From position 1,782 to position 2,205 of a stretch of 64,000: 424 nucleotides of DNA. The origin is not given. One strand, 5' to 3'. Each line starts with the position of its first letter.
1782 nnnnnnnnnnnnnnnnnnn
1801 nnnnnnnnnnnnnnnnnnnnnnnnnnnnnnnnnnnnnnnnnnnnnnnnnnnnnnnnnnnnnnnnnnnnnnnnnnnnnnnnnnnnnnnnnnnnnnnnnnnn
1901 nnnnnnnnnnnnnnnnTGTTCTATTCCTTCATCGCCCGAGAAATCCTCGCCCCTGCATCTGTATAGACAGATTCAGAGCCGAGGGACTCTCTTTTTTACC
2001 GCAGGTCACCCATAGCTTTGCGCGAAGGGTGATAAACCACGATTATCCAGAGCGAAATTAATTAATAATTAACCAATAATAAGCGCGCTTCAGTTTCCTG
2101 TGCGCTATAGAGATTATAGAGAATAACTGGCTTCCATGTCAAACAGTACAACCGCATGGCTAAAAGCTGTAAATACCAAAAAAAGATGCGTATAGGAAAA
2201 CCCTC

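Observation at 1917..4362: The universally conserved fusA-tuf junction is interrupted by a 2.4-kb insert: Phd-like gene, divergent GT2 + P-loop kinase pair, and terminators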

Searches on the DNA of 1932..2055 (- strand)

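Call 81: build_rna_model(alignment_id=A11)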
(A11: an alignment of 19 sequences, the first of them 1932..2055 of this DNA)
Model R1 built from alignment A11 (19 sequences, 152 columns); structure: RNAalifold consensus.
model positions 108; base pairs 20; branch points 1; effective number of sequences 2.95; information 0.59 bits per position. Calibrated on 0.2 Mb of random sequence (short: E-values are rough).
structure used (alignment columns):
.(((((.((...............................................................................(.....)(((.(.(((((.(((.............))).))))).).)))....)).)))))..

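Call 82: search_with_rna_model(model_id=R1, sources=[window, L004, L006, L007, L008, L009, L010, L012, L013, L014, L015, L016, L017, L018, L019, L020, L021, L022, L023, L024, L025, L026, L027, L028, L029, L030, L031, L032, L108, L054], max_evalue=1, make_alignment=true)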
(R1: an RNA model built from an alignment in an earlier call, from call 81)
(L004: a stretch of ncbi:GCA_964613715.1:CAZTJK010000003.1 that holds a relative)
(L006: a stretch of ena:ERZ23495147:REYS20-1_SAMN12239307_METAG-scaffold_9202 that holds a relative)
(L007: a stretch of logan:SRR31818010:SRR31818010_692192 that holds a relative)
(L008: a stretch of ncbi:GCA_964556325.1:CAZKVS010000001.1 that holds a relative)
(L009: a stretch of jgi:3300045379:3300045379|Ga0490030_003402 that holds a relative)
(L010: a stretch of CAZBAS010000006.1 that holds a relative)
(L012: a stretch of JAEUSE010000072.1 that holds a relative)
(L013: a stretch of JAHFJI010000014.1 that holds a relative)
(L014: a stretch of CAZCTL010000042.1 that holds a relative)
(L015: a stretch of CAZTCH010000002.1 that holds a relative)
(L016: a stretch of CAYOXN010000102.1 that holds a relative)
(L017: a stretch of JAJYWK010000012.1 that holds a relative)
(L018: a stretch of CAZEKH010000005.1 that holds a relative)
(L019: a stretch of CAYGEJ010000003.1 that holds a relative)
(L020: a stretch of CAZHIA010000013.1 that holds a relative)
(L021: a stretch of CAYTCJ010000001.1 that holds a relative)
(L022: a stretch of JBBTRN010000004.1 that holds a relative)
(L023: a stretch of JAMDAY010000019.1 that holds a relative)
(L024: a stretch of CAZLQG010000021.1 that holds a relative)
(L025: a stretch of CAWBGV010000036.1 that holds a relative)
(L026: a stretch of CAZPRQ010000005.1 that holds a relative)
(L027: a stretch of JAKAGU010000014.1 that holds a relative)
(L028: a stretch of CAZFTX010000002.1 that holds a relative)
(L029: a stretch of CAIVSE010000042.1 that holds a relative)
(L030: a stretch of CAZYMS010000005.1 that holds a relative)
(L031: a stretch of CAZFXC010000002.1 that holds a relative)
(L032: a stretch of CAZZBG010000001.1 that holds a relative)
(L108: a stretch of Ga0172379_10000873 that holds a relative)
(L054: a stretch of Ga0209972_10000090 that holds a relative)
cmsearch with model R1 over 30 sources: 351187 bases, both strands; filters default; matches with E-value up to 1: 43.
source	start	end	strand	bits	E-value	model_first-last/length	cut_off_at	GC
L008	13133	13245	+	99.5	2.5e-23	1-108/108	no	0.57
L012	3510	3632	+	98.4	4.9e-23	1-108/108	no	0.54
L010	6060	6182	+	95.8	2.4e-22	1-108/108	no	0.55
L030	6020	6108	+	95.4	3.1e-22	1-108/108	no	0.52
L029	7377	7463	+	91.3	3.7e-21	1-108/108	no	0.51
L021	5565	5675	+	88.7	1.8e-20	1-108/108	no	0.54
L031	301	411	+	88.6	2e-20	1-108/108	no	0.54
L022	6458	6570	+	88.6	2e-20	1-108/108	no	0.5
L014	5784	5906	+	88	2.9e-20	1-108/108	no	0.49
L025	7001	7094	+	86.9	5.5e-20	1-108/108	no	0.52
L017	5521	5607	+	84.4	2.5e-19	1-108/108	no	0.6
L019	6136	6226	+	83.2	5.5e-19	1-108/108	no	0.44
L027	5417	5506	+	81.9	1.2e-18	1-108/108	no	0.57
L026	6691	6783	+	81.1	1.9e-18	1-108/108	no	0.56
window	1932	2055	-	81.1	2e-18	1-108/108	no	0.52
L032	324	441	+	80.6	2.6e-18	1-108/108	no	0.51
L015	6083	6200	+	80.6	2.6e-18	1-108/108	no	0.52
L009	7256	7372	+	80.3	3.2e-18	1-108/108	no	0.57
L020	6932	7078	+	79.3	5.9e-18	1-108/108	no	0.53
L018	5434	5533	+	78.1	1.2e-17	1-108/108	no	0.53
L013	1413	1507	+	77.5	1.8e-17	1-108/108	no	0.51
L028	5514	5602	+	74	1.5e-16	1-108/108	no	0.52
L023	7138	7415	+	37.9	5.8e-07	1-108/108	no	0.47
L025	7039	7088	-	35.9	2e-06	48-99/108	no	0.52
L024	5550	5605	+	30.4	5.9e-05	1-108/108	no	0.46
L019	6168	6220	-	25.6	0.0011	48-99/108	no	0.45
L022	6514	6564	-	24.7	0.0019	48-99/108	no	0.51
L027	5450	5500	-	24.5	0.0021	48-99/108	no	0.59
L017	5551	5601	-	22.6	0.0068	48-99/108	no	0.65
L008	13190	13239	-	21.7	0.012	48-97/108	no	0.54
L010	6127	6176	-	21.7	0.012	48-97/108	no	0.54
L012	3577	3626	-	21.7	0.012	48-97/108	no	0.54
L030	6053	6102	-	21.7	0.012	48-97/108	no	0.54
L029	7406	7457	-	20.4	0.025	48-99/108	no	0.5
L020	7023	7072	-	20.4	0.026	48-99/108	no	0.54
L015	6145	6194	-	19.9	0.036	48-97/108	no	0.58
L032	386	435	-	19.9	0.036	48-97/108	no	0.58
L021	5609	5717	-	19.8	0.037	1-108/108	no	0.46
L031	357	405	-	19.8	0.037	48-96/108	no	0.59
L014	5850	5900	-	16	0.38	48-98/108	no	0.51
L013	1453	1501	-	15.7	0.45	48-97/108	no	0.53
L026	6725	6777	-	14.6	0.88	48-99/108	no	0.57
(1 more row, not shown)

Alignment A12: 43 matches aligned to the model, 296 columns, each read 5' to 3' on its own strand. Consensus structure (alignment columns), stored with it:
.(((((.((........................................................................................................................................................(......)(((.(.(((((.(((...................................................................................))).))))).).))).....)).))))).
